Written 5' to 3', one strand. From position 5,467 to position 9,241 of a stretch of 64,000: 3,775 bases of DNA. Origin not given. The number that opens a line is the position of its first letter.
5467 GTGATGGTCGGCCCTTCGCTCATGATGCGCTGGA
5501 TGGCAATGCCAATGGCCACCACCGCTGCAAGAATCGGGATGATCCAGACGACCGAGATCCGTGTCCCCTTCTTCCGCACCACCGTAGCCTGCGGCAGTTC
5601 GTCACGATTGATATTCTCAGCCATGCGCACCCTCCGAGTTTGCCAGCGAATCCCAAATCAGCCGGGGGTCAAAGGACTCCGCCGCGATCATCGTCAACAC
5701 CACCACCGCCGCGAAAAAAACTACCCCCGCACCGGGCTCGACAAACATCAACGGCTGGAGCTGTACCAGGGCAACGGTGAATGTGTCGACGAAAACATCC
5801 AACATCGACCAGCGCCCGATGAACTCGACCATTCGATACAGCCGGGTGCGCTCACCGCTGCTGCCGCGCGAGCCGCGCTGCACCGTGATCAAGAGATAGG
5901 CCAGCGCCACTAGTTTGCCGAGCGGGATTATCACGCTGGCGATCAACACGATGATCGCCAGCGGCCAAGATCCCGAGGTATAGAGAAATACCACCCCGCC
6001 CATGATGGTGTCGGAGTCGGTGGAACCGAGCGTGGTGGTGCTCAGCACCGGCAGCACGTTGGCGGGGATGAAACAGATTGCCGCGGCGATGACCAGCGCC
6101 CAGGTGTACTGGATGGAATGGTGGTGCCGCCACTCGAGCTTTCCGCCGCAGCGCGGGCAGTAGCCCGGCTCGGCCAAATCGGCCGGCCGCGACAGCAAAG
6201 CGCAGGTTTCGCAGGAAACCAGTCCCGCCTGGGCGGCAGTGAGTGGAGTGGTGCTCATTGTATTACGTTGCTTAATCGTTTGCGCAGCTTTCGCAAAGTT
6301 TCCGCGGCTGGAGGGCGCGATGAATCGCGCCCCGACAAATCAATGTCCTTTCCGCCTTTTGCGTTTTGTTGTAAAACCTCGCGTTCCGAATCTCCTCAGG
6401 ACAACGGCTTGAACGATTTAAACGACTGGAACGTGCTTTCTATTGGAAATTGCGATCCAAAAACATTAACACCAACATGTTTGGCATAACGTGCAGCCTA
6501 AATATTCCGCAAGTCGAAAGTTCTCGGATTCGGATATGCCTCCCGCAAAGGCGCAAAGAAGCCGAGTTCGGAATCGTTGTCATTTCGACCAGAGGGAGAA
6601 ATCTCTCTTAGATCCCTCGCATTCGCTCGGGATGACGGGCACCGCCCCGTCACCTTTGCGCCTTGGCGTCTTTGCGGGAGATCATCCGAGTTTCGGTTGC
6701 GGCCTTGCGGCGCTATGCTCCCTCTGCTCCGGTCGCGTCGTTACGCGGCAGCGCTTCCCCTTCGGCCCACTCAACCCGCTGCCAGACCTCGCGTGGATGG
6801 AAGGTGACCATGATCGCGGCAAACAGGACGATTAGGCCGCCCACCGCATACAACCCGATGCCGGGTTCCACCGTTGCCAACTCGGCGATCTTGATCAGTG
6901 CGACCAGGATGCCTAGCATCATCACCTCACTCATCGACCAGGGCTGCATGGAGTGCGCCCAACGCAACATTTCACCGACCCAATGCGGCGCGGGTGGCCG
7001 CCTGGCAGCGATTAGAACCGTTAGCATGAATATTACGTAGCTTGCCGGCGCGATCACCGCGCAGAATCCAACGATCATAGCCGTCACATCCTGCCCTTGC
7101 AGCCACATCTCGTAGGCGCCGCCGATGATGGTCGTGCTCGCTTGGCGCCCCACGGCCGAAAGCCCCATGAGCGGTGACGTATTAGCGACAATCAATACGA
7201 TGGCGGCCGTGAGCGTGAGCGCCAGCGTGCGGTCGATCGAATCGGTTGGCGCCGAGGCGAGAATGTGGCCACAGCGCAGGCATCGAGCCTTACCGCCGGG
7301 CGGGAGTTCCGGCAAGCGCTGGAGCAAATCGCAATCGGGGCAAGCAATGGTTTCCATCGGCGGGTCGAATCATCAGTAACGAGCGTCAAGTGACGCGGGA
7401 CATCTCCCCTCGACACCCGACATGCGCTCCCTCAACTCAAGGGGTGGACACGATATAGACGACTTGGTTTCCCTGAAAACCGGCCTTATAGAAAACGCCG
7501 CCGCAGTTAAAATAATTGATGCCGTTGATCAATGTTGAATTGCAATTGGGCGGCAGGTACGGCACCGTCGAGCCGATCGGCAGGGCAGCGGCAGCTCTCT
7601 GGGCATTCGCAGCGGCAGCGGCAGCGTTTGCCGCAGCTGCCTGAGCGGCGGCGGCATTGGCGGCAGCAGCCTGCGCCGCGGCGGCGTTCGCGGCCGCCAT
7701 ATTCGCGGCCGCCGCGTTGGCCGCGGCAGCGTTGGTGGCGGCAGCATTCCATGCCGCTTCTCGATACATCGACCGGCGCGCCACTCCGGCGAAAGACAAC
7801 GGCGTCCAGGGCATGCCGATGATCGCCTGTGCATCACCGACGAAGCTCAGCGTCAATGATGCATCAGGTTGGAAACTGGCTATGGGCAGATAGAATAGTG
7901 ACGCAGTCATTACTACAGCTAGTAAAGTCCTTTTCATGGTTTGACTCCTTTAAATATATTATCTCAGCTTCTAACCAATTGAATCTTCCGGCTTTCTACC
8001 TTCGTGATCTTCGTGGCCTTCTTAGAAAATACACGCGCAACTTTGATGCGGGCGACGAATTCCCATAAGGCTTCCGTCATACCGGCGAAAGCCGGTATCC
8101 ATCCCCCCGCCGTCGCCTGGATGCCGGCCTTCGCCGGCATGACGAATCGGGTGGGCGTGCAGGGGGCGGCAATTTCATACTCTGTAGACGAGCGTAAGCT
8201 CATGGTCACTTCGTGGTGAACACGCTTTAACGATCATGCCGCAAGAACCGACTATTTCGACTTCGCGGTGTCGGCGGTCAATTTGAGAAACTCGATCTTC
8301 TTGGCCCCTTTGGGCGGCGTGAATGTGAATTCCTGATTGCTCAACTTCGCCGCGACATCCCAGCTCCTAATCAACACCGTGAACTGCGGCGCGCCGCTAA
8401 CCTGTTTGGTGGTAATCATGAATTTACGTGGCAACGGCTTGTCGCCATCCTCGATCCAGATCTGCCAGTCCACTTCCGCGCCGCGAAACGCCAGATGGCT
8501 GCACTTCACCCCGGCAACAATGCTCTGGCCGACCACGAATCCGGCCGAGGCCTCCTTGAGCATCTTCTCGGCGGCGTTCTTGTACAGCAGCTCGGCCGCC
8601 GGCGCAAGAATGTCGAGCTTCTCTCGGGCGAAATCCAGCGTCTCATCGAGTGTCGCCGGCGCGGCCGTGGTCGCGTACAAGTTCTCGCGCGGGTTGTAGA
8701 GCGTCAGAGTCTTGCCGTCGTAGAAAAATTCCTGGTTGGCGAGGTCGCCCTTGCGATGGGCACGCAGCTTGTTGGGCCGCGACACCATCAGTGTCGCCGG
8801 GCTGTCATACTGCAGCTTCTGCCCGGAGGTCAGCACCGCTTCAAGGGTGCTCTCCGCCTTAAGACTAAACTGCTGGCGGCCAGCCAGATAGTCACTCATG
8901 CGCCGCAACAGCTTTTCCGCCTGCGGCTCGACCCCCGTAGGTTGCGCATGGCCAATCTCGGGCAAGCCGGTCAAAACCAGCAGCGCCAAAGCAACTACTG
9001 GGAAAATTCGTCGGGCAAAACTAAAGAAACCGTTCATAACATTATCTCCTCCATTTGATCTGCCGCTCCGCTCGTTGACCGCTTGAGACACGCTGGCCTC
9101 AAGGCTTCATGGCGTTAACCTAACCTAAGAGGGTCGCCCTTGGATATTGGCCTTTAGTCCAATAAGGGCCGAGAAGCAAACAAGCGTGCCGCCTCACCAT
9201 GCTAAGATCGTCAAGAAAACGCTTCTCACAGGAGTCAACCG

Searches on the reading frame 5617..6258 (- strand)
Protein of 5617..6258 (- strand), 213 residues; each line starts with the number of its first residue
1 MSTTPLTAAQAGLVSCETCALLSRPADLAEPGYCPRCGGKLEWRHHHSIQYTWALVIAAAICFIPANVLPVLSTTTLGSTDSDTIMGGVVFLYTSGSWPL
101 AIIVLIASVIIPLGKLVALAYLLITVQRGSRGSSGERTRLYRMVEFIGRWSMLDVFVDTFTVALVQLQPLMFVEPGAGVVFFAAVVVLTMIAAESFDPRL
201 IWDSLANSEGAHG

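Call 61: search_protein_families(library=pfam, proteins=[window:5617-6258:-], max_evalue=0.01)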
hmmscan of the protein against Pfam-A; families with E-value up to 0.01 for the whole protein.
window:5617-6258:- (213 aa): 1 family
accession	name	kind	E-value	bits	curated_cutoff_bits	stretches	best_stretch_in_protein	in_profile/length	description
PF04403.18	PqiA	-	1.6e-53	181.2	23.8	1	49-205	1-155/156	Paraquat-inducible protein A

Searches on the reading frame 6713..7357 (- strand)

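Call 61: search_protein_families(library=pfam, proteins=[window:6713-7357:-], max_evalue=0.01)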
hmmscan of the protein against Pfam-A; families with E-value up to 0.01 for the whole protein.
window:6713-7357:- (214 aa): 1 family
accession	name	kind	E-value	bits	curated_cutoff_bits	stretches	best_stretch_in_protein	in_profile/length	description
PF04403.18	PqiA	-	1.4e-42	145.6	23.8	1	41-195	1-155/156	Paraquat-inducible protein A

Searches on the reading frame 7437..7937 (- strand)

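Call 61: search_protein_families(library=pfam, proteins=[window:7437-7937:-], max_evalue=0.01)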
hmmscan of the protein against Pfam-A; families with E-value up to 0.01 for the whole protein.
window:7437-7937:- (166 aa): 1 family
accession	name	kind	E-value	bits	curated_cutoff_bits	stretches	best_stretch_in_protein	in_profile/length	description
PF20125.4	DUF6515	-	0.00017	21.9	24.9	1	117-160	86-129/179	Family of unknown function (DUF6515)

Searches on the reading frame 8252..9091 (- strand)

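Call 61: search_protein_families(library=pfam, proteins=[window:8252-9091:-], max_evalue=0.01)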
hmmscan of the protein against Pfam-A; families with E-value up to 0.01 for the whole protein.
window:8252-9091:- (279 aa): 1 family
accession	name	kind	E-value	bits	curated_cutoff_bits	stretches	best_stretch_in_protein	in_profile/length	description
PF09865.15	DUF2092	-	1.7e-78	263.3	21.2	1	58-269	1-212/212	Predicted periplasmic protein (DUF2092)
